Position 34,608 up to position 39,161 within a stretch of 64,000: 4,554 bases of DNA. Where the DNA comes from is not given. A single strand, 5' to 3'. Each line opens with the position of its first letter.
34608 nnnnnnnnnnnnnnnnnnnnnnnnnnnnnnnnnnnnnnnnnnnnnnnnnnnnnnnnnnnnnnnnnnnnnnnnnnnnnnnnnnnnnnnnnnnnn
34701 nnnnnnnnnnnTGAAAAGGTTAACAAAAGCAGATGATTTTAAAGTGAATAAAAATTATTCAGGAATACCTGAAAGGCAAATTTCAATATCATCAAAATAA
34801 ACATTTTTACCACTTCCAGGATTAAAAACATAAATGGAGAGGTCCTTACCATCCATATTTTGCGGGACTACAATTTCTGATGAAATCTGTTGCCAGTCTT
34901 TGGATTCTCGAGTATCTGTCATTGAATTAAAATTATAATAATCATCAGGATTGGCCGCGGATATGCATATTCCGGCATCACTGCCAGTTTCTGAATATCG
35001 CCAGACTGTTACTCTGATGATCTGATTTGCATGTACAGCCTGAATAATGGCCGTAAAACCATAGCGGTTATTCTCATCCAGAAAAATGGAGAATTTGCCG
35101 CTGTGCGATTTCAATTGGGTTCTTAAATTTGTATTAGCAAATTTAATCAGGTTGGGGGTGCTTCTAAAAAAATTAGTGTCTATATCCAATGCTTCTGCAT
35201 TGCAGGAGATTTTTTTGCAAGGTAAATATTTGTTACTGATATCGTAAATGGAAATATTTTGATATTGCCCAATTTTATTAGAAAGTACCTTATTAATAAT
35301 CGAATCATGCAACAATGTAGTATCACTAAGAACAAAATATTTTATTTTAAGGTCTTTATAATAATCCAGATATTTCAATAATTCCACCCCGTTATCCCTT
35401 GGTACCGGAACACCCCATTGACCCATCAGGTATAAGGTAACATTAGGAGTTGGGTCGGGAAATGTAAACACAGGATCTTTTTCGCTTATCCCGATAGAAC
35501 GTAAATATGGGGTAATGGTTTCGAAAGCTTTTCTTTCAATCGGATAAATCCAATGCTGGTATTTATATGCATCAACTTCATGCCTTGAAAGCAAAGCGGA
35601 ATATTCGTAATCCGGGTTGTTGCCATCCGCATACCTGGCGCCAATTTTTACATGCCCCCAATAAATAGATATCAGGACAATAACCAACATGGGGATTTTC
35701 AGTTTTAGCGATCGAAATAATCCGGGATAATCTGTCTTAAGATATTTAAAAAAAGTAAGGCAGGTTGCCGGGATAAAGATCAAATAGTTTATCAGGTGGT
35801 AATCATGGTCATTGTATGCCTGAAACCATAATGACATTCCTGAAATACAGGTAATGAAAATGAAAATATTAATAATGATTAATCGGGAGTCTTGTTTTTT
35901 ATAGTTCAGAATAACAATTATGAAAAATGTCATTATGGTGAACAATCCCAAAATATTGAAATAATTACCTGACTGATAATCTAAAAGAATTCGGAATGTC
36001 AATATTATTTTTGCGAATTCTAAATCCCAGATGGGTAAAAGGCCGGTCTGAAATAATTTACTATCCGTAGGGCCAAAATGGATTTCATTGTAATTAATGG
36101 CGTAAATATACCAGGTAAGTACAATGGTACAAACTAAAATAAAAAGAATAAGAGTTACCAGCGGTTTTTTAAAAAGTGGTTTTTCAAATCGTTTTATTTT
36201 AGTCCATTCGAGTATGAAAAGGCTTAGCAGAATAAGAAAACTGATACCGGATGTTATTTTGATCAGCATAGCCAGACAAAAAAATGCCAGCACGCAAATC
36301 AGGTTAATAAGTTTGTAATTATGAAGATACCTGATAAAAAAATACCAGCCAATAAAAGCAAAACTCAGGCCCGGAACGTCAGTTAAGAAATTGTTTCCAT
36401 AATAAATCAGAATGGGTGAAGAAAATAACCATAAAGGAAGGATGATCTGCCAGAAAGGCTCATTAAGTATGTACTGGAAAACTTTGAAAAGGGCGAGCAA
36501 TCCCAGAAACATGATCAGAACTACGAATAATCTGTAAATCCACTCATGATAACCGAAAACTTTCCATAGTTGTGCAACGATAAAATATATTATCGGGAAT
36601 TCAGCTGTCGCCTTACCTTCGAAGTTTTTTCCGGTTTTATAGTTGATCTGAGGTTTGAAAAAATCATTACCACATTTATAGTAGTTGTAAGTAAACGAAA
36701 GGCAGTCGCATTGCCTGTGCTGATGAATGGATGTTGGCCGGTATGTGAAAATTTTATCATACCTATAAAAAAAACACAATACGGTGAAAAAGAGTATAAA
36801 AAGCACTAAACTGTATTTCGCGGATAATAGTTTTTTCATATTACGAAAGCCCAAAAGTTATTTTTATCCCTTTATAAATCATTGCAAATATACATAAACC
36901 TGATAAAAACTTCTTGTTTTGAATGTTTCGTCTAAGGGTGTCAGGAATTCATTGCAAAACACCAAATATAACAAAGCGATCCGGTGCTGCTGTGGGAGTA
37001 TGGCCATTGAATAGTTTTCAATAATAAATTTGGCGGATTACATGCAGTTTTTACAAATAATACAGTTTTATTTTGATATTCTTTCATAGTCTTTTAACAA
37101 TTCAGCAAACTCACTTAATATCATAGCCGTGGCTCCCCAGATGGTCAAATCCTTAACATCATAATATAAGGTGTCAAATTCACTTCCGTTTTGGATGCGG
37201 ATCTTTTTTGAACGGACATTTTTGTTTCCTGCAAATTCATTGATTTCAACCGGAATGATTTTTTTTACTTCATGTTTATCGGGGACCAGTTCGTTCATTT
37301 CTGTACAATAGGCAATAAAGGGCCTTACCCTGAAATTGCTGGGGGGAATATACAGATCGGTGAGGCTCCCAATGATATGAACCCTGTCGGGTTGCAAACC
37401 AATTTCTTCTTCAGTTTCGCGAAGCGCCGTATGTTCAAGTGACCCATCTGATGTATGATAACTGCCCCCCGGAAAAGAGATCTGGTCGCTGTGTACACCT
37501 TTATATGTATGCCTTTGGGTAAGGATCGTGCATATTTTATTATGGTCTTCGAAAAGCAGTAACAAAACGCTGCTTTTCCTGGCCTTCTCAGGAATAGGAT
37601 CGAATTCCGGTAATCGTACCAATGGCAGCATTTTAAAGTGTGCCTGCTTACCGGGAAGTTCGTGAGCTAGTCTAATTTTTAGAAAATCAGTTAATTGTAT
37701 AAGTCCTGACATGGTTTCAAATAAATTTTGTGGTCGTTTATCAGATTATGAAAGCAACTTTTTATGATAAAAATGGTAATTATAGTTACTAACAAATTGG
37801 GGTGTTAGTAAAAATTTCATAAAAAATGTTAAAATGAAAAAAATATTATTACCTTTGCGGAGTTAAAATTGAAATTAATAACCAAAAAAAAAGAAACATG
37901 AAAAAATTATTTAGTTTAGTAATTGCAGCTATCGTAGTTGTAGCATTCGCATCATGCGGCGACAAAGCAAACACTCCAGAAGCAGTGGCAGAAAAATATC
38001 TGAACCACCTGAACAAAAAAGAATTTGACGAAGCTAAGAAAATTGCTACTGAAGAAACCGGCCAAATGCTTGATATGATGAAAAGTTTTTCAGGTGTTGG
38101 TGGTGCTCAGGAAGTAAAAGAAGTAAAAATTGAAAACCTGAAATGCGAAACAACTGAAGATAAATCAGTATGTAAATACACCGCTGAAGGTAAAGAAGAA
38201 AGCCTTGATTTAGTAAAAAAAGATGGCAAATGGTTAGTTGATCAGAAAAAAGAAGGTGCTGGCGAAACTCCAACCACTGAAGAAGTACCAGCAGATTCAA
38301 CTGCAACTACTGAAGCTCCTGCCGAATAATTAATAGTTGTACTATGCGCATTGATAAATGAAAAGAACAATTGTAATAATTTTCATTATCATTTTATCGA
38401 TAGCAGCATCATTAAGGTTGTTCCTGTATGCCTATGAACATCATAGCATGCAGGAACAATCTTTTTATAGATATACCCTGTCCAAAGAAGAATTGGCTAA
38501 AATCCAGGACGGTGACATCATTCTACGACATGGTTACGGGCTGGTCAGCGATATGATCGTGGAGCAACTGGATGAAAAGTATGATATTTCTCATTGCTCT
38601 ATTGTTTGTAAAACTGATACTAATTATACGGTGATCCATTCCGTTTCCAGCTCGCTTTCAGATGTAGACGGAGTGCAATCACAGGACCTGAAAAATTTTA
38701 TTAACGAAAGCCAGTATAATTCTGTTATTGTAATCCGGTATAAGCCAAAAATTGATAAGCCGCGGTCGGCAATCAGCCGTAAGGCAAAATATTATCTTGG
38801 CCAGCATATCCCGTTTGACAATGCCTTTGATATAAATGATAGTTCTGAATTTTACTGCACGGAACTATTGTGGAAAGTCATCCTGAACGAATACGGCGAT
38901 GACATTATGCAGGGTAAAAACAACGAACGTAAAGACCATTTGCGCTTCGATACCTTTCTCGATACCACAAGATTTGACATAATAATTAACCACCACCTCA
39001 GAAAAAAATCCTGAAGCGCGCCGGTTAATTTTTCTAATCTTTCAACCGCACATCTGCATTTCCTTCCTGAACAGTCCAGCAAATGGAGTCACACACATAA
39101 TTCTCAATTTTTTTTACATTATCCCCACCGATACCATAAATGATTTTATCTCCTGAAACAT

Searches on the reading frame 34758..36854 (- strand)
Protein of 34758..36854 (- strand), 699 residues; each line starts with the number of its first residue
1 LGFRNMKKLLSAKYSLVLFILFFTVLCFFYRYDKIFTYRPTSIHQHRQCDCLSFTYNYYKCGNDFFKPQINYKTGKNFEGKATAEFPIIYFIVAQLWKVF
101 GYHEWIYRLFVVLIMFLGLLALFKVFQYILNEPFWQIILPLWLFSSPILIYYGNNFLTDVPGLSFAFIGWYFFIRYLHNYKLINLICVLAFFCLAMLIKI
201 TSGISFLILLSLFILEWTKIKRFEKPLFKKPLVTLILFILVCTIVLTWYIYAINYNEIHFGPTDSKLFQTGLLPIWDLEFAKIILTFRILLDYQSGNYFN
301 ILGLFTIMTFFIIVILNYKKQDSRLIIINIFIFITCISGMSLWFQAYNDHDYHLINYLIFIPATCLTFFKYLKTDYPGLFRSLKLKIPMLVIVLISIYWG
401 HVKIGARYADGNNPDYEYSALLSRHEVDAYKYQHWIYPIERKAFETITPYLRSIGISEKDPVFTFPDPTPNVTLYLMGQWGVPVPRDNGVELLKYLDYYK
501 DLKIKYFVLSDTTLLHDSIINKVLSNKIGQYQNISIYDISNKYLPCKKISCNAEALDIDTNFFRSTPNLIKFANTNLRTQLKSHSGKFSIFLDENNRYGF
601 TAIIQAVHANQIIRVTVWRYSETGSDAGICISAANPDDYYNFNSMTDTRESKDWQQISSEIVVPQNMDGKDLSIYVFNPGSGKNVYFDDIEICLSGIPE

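Call 90: search_protein_families(library=pfam, proteins=[window:34758-36854:-], max_evalue=0.00001)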
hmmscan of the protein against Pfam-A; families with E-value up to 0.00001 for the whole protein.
window:34758-36854:- (699 aa): 1 family
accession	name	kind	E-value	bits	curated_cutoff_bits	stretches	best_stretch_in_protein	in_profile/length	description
PF13231.12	PMT_2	-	2.1e-07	31.7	26.1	1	87-248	4-160/160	Dolichyl-phosphate-mannose-protein mannosyltransferase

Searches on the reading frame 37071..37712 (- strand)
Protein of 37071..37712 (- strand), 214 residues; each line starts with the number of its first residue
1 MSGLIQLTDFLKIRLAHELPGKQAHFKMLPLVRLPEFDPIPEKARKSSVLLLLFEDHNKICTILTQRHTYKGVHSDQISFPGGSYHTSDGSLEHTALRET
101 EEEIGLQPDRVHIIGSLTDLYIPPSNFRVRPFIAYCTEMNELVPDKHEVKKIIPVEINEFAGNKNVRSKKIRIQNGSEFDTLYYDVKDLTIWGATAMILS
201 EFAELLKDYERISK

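Call 90: search_protein_families(library=pfam, proteins=[window:37071-37712:-], max_evalue=0.00001)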
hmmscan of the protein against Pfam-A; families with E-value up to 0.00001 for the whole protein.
window:37071-37712:- (214 aa): 1 family
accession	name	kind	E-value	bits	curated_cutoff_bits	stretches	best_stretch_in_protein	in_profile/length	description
PF00293.34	NUDIX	-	4.9e-14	52.9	21.1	1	46-159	3-117/134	NUDIX domain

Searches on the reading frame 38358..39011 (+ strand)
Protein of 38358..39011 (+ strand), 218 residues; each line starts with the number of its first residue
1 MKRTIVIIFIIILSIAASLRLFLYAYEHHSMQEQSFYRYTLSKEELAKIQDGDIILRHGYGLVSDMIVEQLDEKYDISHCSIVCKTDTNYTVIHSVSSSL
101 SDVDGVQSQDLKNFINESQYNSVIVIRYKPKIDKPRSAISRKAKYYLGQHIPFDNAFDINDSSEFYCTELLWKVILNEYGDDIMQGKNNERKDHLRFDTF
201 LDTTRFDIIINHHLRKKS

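Call 90: search_protein_families(library=pfam, proteins=[window:38358-39011:+], max_evalue=0.00001)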
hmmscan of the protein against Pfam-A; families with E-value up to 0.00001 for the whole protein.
window:38358-39011:+ (218 aa): 1 family
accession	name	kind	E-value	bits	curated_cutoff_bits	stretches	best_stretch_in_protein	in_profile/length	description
PF05708.18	Peptidase_C92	-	5.4e-08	33.5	27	1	49-178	2-120/166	Permuted papain-like amidase enzyme, YaeF/YiiX, C92 family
